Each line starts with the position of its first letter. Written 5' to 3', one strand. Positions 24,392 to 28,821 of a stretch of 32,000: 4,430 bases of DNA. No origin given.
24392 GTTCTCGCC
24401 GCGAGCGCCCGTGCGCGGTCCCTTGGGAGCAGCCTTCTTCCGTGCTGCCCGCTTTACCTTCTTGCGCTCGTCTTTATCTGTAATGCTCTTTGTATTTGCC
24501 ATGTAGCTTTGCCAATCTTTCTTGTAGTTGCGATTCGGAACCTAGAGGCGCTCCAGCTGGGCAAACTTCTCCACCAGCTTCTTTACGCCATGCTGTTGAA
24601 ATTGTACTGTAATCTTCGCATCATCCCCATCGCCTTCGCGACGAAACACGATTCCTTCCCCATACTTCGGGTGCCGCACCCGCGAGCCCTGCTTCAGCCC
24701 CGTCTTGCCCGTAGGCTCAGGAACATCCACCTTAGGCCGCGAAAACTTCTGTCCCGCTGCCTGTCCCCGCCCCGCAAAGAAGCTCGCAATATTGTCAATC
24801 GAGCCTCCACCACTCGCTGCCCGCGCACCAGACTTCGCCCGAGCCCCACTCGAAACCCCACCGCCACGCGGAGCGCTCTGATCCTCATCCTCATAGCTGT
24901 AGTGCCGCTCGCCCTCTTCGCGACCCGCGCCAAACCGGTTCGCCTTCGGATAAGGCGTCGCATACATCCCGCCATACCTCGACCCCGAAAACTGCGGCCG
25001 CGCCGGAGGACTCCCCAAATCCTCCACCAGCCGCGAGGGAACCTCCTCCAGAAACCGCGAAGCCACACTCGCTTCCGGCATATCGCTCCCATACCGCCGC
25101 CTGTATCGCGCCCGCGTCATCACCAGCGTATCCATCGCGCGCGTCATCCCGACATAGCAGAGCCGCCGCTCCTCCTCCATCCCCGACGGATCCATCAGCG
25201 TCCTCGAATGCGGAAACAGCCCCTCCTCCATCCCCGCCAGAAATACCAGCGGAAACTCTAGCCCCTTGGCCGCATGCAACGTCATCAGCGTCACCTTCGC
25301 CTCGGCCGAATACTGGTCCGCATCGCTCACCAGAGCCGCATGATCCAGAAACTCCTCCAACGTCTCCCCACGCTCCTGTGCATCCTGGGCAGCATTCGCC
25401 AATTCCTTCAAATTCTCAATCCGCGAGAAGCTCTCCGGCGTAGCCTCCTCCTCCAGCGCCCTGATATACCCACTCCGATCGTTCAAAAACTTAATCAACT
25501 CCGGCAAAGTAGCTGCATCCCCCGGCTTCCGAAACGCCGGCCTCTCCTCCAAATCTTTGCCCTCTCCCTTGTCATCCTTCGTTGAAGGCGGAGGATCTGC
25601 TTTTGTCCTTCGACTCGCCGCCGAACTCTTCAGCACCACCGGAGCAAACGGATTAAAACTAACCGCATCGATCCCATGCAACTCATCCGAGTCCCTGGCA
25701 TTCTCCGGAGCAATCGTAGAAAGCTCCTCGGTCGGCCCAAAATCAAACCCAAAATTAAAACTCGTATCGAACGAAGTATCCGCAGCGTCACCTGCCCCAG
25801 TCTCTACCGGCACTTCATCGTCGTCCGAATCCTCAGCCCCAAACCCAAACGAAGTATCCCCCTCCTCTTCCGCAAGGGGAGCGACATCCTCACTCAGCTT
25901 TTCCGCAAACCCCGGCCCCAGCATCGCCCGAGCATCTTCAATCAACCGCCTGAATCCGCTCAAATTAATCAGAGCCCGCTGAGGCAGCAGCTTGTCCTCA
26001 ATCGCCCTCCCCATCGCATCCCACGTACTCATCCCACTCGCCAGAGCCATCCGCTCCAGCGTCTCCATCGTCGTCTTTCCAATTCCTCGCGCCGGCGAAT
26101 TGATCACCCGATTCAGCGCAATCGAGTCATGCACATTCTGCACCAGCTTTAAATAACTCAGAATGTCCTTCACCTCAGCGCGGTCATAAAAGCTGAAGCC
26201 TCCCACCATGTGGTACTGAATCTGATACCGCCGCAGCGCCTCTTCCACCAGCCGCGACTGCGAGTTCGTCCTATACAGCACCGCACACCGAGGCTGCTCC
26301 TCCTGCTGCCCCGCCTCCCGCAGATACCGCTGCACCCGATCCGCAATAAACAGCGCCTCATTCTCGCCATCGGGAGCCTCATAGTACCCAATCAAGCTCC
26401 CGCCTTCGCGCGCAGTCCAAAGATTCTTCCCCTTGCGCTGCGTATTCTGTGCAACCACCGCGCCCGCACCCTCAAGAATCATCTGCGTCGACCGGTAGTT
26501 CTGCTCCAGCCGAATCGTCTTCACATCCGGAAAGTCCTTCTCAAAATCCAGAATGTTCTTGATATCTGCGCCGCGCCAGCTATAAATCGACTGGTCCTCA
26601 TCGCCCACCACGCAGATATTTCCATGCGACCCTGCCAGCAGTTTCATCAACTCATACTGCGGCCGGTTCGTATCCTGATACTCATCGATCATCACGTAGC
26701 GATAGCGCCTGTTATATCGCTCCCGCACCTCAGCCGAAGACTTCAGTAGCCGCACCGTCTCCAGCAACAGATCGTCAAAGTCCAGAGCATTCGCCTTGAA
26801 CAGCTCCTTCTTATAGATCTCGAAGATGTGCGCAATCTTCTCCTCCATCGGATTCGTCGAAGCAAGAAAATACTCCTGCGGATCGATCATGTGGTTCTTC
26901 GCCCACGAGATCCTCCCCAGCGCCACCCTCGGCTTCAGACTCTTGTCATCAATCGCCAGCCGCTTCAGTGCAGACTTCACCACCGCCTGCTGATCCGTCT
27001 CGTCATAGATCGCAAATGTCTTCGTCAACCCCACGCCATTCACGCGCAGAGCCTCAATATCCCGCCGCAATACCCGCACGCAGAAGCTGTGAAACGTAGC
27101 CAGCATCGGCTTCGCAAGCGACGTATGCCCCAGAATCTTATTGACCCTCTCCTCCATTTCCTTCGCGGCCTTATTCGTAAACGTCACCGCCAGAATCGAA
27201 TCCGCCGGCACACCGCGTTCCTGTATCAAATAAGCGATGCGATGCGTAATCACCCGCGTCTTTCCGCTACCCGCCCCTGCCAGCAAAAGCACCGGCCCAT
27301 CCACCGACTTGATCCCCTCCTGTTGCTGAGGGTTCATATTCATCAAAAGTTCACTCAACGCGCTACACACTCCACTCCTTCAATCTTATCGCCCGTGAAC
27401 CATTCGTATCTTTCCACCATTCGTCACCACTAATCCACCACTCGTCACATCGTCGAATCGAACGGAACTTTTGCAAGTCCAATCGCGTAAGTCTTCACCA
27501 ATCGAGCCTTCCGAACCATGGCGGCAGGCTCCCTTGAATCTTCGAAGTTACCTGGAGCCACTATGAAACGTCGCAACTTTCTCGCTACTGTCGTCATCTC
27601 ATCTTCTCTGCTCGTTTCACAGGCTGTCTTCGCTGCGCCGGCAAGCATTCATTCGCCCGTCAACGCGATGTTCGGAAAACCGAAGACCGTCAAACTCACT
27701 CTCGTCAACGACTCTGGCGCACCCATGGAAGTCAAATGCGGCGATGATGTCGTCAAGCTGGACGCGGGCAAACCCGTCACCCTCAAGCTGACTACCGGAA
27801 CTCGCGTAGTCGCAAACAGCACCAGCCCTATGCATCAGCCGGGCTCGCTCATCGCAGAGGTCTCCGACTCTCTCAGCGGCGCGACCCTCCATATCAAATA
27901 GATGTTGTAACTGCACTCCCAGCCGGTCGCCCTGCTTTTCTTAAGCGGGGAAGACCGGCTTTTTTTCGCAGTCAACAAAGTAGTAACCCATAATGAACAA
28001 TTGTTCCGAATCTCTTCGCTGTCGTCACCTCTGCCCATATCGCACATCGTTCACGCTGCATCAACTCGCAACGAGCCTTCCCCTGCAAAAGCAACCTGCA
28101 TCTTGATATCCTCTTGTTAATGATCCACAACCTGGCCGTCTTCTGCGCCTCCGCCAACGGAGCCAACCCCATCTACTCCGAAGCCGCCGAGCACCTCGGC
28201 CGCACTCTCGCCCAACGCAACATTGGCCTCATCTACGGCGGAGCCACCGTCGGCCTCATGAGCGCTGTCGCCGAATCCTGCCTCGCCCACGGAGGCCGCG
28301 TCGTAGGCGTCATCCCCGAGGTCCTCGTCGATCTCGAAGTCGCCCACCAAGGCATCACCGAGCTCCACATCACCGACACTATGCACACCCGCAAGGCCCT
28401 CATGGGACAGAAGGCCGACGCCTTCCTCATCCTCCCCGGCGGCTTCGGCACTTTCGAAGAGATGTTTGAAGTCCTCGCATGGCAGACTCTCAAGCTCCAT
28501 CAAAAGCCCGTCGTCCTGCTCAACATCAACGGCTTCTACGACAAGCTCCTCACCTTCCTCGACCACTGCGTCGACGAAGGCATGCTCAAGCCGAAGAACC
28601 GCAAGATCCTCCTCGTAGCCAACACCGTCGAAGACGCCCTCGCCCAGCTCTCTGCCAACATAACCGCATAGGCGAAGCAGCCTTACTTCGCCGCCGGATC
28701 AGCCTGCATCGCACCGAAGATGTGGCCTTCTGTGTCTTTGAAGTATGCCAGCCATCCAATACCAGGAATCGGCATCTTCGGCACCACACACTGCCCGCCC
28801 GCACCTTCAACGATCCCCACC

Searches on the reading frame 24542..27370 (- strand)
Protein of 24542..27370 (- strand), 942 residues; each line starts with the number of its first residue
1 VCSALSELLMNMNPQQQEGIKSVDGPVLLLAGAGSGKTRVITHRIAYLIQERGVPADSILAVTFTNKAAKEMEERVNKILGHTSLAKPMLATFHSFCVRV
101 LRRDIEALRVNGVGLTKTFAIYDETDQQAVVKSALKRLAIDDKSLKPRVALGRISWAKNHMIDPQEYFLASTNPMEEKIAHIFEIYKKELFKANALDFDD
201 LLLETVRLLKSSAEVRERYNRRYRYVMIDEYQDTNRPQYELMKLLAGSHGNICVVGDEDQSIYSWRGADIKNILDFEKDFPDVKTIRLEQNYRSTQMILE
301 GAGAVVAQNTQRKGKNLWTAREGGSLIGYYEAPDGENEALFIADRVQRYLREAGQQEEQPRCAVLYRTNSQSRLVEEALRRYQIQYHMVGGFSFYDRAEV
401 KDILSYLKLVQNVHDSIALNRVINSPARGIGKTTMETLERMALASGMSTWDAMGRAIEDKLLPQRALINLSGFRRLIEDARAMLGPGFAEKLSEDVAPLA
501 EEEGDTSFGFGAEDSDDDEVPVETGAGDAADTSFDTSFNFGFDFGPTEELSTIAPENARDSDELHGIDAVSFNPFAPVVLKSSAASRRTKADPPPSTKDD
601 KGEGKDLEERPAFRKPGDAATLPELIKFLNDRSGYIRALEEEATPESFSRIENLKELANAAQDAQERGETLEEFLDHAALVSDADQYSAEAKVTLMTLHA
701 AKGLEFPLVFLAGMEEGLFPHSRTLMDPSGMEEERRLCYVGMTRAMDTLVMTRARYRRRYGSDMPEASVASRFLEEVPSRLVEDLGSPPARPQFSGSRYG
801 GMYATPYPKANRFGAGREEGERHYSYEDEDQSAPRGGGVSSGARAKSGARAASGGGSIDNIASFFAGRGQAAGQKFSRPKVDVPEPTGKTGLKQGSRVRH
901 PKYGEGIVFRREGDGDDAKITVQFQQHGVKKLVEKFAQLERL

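Call 75: search_protein_families(library=pfam, proteins=[window:24542-27370:-], max_evalue=0.001)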
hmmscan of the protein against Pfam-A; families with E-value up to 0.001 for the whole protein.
window:24542-27370:- (942 aa): 6 families
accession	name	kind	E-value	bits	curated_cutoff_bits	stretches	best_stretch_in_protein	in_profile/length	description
PF00580.27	UvrD-helicase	-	7e-94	314.9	23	1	12-281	1-271/271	UvrD/REP helicase N-terminal domain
PF13361.12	UvrD_C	-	6.3e-74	249.9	25.6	2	286-451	1-163/350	UvrD-like helicase C-terminal domain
PF13245.12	AAA_19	-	5.2e-25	88.6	25.1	1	18-264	3-132/134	AAA domain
PF21196.3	PcrA_UvrD_tudor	-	1.3e-09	38.2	23.9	1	895-938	2-45/48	PcrA/UvrD tudor domain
PF13538.12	UvrD_C_2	-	1.4e-07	31.7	27.4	1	693-751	2-51/52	UvrD-like helicase C-terminal domain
PF13604.12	AAA_30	-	1.4e-06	28.7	27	0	12-76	2-66/191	AAA domain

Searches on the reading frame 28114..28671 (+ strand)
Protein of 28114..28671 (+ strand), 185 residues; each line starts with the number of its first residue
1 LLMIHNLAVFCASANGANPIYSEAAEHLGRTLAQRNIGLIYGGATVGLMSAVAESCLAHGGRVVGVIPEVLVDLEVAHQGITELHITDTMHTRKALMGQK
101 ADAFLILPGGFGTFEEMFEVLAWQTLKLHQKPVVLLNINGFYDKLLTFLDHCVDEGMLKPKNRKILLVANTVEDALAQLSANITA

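Call 76: search_protein_families(library=pfam, proteins=[window:28114-28671:+], max_evalue=0.001)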
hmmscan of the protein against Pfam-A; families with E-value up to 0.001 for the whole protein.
window:28114-28671:+ (185 aa): 2 families
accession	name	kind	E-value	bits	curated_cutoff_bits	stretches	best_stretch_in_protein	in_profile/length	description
PF03641.19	Lysine_decarbox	-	7.6e-47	159.2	27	1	49-179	1-131/131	Possible lysine decarboxylase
PF18306.6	LDcluster4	-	3e-17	63.1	26.3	1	14-143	10-125/151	SLOG cluster4 family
